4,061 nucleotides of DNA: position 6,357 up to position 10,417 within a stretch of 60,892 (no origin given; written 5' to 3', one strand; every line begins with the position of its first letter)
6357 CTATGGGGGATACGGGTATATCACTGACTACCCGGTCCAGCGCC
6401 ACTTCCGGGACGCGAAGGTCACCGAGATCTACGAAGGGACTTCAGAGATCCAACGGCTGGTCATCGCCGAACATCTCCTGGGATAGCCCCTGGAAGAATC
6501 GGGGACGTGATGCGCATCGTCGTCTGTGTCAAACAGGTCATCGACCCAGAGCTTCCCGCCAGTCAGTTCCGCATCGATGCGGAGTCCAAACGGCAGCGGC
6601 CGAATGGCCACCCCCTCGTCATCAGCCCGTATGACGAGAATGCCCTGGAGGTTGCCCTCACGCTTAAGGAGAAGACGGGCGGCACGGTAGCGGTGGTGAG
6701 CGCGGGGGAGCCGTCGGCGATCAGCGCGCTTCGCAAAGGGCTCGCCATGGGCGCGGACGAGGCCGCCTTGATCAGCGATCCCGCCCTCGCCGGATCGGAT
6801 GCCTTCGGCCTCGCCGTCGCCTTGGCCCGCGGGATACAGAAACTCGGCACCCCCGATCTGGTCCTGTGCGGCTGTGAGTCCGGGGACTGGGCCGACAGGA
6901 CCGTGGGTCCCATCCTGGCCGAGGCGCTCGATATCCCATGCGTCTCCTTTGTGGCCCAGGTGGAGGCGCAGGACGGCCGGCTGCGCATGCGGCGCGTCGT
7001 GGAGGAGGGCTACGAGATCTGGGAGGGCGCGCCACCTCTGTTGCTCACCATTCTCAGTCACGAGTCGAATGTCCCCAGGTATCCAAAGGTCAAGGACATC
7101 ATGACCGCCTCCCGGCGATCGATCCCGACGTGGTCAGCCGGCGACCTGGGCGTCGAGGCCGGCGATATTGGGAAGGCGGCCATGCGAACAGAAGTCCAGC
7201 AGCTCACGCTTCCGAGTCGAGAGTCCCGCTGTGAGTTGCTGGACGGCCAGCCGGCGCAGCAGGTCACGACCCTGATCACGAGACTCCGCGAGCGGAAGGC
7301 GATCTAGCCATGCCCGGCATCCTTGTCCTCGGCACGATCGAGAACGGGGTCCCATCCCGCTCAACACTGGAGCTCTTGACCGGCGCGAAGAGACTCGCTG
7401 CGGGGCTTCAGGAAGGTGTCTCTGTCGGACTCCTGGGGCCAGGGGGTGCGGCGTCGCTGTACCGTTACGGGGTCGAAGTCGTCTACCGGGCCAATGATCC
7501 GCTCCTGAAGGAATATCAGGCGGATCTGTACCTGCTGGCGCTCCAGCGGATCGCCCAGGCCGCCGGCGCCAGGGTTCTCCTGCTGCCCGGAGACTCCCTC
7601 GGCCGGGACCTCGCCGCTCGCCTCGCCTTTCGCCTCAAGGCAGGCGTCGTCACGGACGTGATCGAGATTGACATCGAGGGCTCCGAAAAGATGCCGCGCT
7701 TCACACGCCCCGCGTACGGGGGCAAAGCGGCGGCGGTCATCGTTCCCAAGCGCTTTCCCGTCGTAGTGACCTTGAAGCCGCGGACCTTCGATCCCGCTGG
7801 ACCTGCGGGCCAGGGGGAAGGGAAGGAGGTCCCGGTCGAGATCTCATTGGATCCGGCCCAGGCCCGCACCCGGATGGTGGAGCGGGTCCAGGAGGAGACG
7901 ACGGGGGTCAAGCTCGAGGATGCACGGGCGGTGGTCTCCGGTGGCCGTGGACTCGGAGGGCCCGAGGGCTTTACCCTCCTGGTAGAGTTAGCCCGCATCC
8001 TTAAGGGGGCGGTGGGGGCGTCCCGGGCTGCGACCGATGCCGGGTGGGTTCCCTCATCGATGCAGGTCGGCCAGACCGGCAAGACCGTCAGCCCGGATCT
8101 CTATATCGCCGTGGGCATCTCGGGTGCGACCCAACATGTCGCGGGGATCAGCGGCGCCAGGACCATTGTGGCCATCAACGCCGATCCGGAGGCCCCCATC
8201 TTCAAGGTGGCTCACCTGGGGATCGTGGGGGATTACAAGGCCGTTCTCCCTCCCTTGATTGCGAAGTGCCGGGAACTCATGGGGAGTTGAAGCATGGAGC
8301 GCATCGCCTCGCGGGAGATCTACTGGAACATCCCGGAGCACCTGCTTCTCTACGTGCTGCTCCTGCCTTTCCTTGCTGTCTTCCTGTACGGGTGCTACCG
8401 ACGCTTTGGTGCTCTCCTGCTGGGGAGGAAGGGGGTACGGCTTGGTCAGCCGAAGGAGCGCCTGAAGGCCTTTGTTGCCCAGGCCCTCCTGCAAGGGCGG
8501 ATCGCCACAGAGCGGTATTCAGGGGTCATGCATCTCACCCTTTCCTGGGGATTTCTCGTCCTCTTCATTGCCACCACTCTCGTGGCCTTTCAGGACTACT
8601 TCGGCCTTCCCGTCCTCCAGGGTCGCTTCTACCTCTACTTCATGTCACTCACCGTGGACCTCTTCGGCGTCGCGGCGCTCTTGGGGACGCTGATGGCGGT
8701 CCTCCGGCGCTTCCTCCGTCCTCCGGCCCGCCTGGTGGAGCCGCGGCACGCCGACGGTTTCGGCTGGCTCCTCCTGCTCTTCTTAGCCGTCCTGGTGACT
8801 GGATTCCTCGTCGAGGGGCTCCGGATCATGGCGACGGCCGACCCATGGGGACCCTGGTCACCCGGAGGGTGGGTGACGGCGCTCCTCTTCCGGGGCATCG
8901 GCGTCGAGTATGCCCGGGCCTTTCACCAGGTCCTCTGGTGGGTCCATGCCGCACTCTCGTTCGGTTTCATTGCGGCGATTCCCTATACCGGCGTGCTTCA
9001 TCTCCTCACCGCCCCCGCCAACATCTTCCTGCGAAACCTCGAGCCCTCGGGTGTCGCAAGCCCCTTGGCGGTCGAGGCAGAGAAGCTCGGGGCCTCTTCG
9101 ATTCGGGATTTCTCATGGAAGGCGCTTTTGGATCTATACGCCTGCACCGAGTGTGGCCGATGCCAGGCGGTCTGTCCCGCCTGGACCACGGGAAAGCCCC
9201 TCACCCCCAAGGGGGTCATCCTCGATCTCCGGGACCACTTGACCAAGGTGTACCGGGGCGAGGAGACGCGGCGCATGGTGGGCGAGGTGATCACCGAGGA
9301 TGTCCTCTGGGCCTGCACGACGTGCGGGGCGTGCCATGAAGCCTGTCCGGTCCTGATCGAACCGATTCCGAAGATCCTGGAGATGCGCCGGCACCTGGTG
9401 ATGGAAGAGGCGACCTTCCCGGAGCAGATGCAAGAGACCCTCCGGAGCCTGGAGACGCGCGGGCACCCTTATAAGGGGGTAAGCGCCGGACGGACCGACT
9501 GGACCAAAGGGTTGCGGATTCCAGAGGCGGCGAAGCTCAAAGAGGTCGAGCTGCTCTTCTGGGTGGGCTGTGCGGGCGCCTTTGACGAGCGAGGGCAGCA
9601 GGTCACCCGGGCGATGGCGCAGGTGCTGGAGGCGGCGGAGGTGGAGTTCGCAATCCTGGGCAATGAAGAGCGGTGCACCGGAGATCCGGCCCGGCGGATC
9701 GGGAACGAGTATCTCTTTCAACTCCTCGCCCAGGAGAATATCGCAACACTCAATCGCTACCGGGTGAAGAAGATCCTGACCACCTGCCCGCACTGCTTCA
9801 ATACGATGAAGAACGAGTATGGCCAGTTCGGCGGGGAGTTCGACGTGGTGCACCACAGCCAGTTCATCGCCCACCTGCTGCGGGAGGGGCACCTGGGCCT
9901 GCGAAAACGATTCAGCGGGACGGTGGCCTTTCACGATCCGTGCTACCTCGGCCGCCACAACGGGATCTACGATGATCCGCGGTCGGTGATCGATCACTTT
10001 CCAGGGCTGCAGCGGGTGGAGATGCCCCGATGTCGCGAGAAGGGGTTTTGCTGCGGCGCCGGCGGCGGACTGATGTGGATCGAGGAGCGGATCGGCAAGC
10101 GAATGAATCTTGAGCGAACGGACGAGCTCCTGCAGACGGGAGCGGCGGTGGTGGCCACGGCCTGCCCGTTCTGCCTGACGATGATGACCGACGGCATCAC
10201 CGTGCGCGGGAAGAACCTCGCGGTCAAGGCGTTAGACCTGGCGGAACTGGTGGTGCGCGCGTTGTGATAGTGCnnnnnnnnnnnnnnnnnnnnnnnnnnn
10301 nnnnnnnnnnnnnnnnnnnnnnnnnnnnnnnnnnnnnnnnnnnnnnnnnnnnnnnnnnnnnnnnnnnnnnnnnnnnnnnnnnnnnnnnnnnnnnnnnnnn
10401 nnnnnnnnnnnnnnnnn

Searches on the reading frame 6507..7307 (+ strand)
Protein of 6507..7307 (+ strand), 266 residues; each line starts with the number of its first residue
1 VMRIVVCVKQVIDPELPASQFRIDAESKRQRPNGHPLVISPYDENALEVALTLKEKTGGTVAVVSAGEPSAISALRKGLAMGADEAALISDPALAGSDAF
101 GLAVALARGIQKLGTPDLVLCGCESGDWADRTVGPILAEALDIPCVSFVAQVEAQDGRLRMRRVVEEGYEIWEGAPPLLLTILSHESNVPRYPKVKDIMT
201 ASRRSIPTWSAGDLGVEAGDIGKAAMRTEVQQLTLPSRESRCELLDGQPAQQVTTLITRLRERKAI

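Call 23: search_protein_families(library=pfam, proteins=[window:6507-7307:+], max_evalue=0.00001)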
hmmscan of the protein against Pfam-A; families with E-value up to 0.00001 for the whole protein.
window:6507-7307:+ (266 aa): 1 family
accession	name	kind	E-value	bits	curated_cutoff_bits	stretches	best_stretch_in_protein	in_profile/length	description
PF01012.27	ETF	-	5.7e-37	127.7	26.7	1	36-213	10-180/181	Electron transfer flavoprotein domain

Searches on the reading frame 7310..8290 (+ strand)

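Call 23: search_protein_families(library=pfam, proteins=[window:7310-8290:+], max_evalue=0.00001)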
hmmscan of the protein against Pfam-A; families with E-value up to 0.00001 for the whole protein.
window:7310-8290:+ (326 aa): 2 families
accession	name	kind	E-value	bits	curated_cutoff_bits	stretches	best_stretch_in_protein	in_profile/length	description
PF00766.25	ETF_alpha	-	5.7e-34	116.4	27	1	201-280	1-80/81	Electron transfer flavoprotein FAD-binding domain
PF01012.27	ETF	-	3.1e-31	109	26.7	1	6-176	3-178/181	Electron transfer flavoprotein domain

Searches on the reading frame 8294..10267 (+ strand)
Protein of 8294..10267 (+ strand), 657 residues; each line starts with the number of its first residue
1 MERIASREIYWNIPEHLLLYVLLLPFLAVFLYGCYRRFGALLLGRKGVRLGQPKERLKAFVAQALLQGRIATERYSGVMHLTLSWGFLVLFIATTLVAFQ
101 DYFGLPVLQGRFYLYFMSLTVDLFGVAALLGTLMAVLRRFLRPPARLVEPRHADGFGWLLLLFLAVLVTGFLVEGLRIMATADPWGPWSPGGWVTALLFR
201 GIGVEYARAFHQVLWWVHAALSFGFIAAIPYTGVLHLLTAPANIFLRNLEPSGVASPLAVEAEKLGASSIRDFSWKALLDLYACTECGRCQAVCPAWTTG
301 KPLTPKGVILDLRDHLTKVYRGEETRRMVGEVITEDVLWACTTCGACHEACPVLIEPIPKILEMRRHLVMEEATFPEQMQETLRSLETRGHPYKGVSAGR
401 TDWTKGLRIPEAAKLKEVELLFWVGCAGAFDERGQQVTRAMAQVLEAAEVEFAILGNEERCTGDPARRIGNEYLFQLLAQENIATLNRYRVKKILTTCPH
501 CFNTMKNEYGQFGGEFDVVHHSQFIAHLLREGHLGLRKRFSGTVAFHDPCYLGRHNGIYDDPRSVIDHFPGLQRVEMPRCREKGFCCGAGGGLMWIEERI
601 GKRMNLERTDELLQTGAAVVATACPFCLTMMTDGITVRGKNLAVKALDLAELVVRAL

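Call 23: search_protein_families(library=pfam, proteins=[window:8294-10267:+], max_evalue=0.00001)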
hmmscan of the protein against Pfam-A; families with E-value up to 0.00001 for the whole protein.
window:8294-10267:+ (657 aa): 7 families
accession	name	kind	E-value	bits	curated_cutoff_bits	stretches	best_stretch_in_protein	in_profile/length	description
PF02754.22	CCG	-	1.3e-34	118.6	20.6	2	544-631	1-84/85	Cysteine-rich domain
PF13237.11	Fer4_10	-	2.3e-11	43.9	25.5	1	279-352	4-53/53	4Fe-4S dicluster domain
PF13183.11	Fer4_8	-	1.1e-10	42.3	27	1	281-353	2-66/68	4Fe-4S dicluster domain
PF13187.11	Fer4_9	-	2.1e-10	40.9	27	1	283-353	1-49/52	4Fe-4S dicluster domain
PF13484.11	Fer4_16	-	3.1e-07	31.5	30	1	284-353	2-65/66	4Fe-4S double cluster binding domain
PF12797.12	Fer4_2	-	1e-06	28.7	24.5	0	275-296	1-22/22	4Fe-4S binding domain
PF12838.12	Fer4_7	-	8.6e-06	26.6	27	0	284-353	2-50/52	4Fe-4S dicluster domain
